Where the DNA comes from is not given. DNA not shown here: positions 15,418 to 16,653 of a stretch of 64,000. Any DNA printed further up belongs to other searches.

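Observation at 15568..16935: Orphan xoxG/xoxJ-like pair (cytochrome c + MoxJ-like periplasmic protein) between tRNA-Gly and the pqq operon, with no quinoprotein dehydrogenase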

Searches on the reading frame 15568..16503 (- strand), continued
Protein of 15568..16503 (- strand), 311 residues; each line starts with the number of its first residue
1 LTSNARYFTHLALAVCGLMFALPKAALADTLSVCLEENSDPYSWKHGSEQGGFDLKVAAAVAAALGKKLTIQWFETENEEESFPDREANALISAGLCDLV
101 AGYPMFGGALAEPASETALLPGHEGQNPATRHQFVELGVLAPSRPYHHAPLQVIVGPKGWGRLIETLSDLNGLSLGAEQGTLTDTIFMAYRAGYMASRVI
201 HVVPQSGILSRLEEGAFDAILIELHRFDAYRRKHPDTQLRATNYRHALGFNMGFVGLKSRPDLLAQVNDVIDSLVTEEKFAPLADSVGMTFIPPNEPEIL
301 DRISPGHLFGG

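Call 11: find_encoding_contigs(protein=P0070, flank=10000, max_places=2)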
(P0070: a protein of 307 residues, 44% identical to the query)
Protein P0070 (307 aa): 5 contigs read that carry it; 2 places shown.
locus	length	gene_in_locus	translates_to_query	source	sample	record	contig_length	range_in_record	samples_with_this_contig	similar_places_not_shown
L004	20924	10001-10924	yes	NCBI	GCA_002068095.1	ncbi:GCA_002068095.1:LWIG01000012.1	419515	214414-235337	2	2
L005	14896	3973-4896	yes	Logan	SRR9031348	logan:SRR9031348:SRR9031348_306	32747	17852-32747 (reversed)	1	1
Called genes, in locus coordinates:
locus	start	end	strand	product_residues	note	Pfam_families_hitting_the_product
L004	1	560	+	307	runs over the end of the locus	PF00753:Lactamase_B, PF12706:Lactamase_B_2 (weak)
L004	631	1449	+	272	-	PF13501:SoxY, PF08770:SoxZ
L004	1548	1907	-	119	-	-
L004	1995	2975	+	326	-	PF09084:NMT1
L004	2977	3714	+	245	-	PF00528:BPD_transp_1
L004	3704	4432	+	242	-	PF00005:ABC_tran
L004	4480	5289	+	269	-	-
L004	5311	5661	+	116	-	-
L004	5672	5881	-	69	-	-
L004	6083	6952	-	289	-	-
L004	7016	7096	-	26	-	PF08042:PqqA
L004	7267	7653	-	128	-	PF00036:EF-hand_1 (faint), PF13405:EF-hand_6 (faint), PF13833:EF-hand_8 (faint), PF13202:EF-hand_5 (faint), PF13499:EF-hand_7 (weak), PF23564:EF-hand_FSTL1 (faint)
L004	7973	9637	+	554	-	PF01011:PQQ, PF13360:PQQ_2, PF01011:PQQ, PF13360:PQQ_2 (weak), PF13570:Beta-prop_ACSF4 (weak)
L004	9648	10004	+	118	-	PF13442:Cytochrome_CBB3, PF00034:Cytochrom_C (weak)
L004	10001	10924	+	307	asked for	PF00497:SBP_bac_3 (faint)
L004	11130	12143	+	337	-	PF13515:FUSC_2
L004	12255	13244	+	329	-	PF03401:TctC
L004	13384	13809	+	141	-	-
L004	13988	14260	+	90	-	-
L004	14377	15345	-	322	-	PF14525:AraC_binding_2, PF12833:HTH_18, PF00165:HTH_AraC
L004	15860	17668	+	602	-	PF01011:PQQ, PF13360:PQQ_2, PF13570:Beta-prop_ACSF4 (weak), PF01011:PQQ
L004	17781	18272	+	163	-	PF13442:Cytochrome_CBB3 (weak)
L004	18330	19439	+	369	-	PF08240:ADH_N, PF00107:ADH_zinc_N, PF13602:ADH_zinc_N_2 (weak)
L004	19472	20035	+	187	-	PF04828:GFA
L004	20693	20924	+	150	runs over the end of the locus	PF00111:Fer2, PF13085:Fer2_3 (weak), PF01799:Fer2_2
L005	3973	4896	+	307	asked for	PF00497:SBP_bac_3 (faint)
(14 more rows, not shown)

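Call 15: find_related_loci(query=A1, collection=genome_contigs, flank=10000)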
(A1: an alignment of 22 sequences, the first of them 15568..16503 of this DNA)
Query A1 (311 aa) in genome_contigs; peptide patterns used: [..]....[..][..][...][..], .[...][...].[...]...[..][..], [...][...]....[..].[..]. (x = any residue, [..] = any of these).
389 stretches matched a pattern; 302 encode a relative of the query (tblastn E <= 1e-3); the best 80 are kept; 80 distinct loci.
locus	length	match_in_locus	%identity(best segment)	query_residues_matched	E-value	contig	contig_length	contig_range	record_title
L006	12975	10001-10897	49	9-308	1e-91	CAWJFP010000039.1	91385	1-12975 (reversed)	MAG: uncultured proteobacterium isolate MFD09222.bin.2.174 genome assembly, contig: contig_83071, whole genome shotgun s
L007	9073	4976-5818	46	30-310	2e-83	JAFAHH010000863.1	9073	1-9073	MAG: Acetobacteraceae bacterium isolate CP_BE_BS_16 BE_BS_k147_9720714, whole genome shotgun sequence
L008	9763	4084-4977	46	11-304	2e-83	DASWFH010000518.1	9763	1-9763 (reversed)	MAG TPA_asm: Stellaceae bacterium isolate SMAG_U2784 k141_4957427, whole genome shotgun sequence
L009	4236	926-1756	45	29-304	1e-81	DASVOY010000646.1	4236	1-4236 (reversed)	MAG TPA_asm: Stellaceae bacterium isolate SMAG_U3165 k141_120231, whole genome shotgun sequence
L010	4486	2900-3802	44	7-310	2e-81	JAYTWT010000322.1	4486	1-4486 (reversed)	MAG: Alphaproteobacteria bacterium isolate GFS_5823 GFS_5823_321, whole genome shotgun sequence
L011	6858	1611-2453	46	31-311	7e-81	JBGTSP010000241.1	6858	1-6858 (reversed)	MAG: Alphaproteobacteria bacterium isolate WDNA12_bin.34.orig NODE_9302_length_6858_cov_1.832863, whole genome shotgun s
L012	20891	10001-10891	45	8-303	9e-80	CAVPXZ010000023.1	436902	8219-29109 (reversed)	MAG: uncultured Alphaproteobacteria bacterium isolate MFD01872.bin.1.255 genome assembly, contig: contig_83203, whole ge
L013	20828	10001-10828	46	30-304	9e-79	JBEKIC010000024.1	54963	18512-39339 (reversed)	MAG: Xanthobacteraceae bacterium isolate SPRUCE 291 SPRUCE_291_24, whole genome shotgun sequence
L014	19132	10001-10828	46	30-304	1e-78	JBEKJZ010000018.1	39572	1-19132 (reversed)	MAG: Xanthobacteraceae bacterium isolate SPRUCE 335 SPRUCE_335_18, whole genome shotgun sequence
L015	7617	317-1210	44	14-311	3e-78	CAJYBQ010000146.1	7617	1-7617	MAG TPA_asm: uncultured Alphaproteobacteria bacterium isolate SRR5242446_bin.3_MetaBAT_v2.12.1_MAG genome assembly, cont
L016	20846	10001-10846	45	29-310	2e-77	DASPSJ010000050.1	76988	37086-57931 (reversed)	MAG TPA_asm: Stellaceae bacterium isolate SMAG_U12248 k141_941541, whole genome shotgun sequence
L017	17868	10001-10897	47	7-303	1e-77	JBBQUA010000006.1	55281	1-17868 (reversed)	MAG: Hyphomicrobiales bacterium isolate Co_metawrap_1873 Cmw_1873_k141_24912935_length_55281_cov_9.8684, whole genome sh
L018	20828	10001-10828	47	30-304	2e-77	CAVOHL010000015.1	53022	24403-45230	MAG: uncultured Alphaproteobacteria bacterium isolate MFD00125.bin.2.84 genome assembly, contig: contig_21570, whole gen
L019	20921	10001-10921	43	3-308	1e-77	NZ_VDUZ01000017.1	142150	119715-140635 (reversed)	Vineibacter terrae strain CC-CFT640 contig017, whole genome shotgun sequence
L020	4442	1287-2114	46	29-304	1e-77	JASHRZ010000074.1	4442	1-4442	MAG: Alphaproteobacteria bacterium isolate JOPF114 JOPF_NEAR_contig_123331, whole genome shotgun sequence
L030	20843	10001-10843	43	31-311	2e-74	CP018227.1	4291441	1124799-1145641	Kordiimonadales bacterium IMCC3096 chromosome, complete genome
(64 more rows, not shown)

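Call 16: search_solved_structures(query=A1, max_evalue=1, show_alignments=2)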
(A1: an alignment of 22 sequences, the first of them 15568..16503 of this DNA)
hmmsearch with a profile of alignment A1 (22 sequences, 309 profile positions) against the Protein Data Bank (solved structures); distinct sequences matched with E-value up to 1: 94 (the best 60 are shown).
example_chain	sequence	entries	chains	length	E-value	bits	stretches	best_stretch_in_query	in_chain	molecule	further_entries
4zv1_A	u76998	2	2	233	5.1e-12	48.7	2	140-281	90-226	AncQR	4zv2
6svf_A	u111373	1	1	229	9.6e-11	44.5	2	136-281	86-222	Amino acid ABC transporter, periplasmic amino acid-binding protein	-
4i62_A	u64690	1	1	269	9.8e-11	44.4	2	139-284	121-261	Amino acid ABC transporter, periplasmic amino acid-binding protein, putative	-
6h30_A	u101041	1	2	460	5.2e-10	42.1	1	139-295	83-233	Glutamine ABC transporter permease and substrate binding protein protein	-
5t0w_A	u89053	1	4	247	9.9e-10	41.2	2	15-67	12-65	AncCDT-1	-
5tuj_C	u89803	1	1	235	2e-09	40.2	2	21-67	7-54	Ancestral protein CDT-Anc1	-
4ymx_A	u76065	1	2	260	2.1e-09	40.1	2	149-283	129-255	ABC-type amino acid transport system, periplasmic component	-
4prs_A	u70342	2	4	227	2.6e-09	39.8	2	136-274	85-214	ABC-type transporter, periplasmic subunit family 3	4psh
6ggv_A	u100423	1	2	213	5.5e-09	38.7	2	136-272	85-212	Amino acid ABC transporter, periplasmic amino acid-binding protein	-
6ggp_A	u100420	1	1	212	8.7e-09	38.1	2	26-69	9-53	Amino acid ABC transporter, periplasmic amino acid-binding protein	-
6q3u_A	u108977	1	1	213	8.8e-08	34.8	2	136-272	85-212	Amino acid ABC transporter, periplasmic amino acid-binding protein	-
4kpt_A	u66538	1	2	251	1.4e-07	34.1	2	139-288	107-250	Glutamine ABC transporter permease and substrate binding protein protein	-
4la9_A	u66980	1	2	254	1.5e-07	34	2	139-288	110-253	Glutamine ABC transporter permease and substrate binding protein protein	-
4f3p_A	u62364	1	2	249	2.1e-07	33.5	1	138-281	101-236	Glutamine-binding periplasmic protein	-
6det_A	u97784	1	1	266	2.5e-07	33.2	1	143-283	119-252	Tv2483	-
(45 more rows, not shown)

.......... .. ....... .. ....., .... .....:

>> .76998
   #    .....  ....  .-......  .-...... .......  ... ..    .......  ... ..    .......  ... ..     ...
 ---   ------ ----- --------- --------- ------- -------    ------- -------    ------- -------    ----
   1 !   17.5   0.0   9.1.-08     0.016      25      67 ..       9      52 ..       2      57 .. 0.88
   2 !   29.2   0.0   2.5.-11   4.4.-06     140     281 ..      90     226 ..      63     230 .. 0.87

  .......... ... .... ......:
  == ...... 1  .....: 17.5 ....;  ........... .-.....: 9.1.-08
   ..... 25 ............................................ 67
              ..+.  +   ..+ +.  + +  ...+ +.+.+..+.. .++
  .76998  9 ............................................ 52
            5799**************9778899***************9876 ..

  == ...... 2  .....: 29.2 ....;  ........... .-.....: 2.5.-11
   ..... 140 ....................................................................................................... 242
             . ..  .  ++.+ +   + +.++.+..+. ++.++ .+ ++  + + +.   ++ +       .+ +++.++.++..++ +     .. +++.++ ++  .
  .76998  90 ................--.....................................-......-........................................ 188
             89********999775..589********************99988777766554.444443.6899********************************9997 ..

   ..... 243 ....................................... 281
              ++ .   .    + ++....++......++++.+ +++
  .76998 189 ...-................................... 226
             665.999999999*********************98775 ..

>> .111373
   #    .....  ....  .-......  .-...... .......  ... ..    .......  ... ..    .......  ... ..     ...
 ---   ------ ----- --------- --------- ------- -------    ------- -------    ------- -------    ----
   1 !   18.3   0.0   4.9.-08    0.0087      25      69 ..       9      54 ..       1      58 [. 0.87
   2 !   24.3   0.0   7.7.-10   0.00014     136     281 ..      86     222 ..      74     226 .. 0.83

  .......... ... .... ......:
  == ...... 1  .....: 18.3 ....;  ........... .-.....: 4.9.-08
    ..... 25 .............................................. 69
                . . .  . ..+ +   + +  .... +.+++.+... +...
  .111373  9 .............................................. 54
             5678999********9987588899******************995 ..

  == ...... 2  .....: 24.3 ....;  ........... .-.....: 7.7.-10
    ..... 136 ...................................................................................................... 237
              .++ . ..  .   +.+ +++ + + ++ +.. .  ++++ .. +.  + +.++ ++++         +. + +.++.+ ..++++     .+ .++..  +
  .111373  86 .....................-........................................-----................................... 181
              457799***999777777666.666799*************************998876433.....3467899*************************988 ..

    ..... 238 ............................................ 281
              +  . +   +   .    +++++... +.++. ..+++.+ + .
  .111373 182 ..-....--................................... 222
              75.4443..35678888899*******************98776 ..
